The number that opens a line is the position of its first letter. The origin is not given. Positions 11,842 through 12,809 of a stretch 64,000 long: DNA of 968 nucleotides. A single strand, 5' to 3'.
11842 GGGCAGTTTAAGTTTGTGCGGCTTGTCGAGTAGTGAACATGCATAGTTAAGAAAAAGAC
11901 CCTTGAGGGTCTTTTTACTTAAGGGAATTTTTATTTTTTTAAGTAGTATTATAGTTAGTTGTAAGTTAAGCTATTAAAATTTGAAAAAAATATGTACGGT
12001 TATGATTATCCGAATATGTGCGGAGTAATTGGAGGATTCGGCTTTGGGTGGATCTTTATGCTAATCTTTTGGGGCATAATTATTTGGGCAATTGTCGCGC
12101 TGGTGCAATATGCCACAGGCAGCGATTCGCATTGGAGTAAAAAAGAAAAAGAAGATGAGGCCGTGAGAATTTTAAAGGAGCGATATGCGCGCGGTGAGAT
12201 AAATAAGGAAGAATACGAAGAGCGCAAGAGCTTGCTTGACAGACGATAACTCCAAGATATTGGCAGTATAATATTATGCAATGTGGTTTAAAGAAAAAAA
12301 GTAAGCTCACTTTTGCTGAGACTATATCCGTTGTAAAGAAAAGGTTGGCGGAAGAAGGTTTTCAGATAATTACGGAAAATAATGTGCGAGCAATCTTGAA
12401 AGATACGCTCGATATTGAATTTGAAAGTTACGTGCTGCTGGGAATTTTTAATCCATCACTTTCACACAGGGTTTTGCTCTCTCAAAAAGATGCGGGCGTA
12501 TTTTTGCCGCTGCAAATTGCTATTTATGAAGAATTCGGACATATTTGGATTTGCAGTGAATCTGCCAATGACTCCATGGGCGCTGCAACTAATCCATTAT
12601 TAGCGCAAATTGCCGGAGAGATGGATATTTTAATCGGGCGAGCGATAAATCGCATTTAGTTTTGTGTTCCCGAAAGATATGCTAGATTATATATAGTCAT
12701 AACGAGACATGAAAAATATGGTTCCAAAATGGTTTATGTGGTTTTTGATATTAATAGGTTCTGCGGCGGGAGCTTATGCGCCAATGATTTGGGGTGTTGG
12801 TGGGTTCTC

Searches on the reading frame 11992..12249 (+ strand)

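Call 3: search_protein_families(library=pfam, proteins=[window:11992-12249:+], max_evalue=0.1)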
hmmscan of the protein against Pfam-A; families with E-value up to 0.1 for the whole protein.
window:11992-12249:+ (85 aa): 5 families
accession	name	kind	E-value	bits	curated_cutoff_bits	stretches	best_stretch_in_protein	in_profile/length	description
PF09851.14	SHOCT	-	1.4e-09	37.8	27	1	56-82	1-27/28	Short C-terminal domain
PF08044.16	DUF1707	-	0.00052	20.4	27.6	1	55-79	9-33/53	DUF1707 SHOCT-like domain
PF02050.21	FliJ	-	0.00091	19.9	28.4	1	45-80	79-114/123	Flagellar FliJ protein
PF18495.6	VbhA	-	0.0086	16.5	25.9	1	61-78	26-43/47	Antitoxin VbhA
PF05120.17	GvpG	-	0.022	15.3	30.6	1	61-82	40-61/67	Gas vesicle protein G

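Call 4: search_protein_families(library=ncbifam, proteins=[window:11992-12249:+], max_evalue=0.1)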
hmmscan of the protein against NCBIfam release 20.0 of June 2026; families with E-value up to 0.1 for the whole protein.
window:11992-12249:+ (85 aa): 1 family
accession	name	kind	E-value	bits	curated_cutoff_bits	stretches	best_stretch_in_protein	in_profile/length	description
NF041007.1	cell_div_CdvA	equivalog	0.055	12.9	350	1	46-83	75-112/235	cell division protein CdvA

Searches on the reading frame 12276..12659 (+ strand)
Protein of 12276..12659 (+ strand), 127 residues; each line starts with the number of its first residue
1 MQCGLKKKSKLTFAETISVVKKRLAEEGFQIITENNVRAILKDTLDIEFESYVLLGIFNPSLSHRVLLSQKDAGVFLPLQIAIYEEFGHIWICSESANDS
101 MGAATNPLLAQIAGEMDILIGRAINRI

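Call 3: search_protein_families(library=pfam, proteins=[window:12276-12659:+], max_evalue=0.1)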
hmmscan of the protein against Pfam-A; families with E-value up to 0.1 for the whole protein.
window:12276-12659:+ (127 aa): 1 family
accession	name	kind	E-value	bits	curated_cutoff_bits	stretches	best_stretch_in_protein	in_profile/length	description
PF03625.19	DUF302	-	1.2e-11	44.8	23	1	36-92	2-58/63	Domain of unknown function DUF302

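Call 4: search_protein_families(library=ncbifam, proteins=[window:12276-12659:+], max_evalue=0.1)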
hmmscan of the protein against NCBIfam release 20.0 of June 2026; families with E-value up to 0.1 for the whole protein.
window:12276-12659:+ (127 aa): 0 families
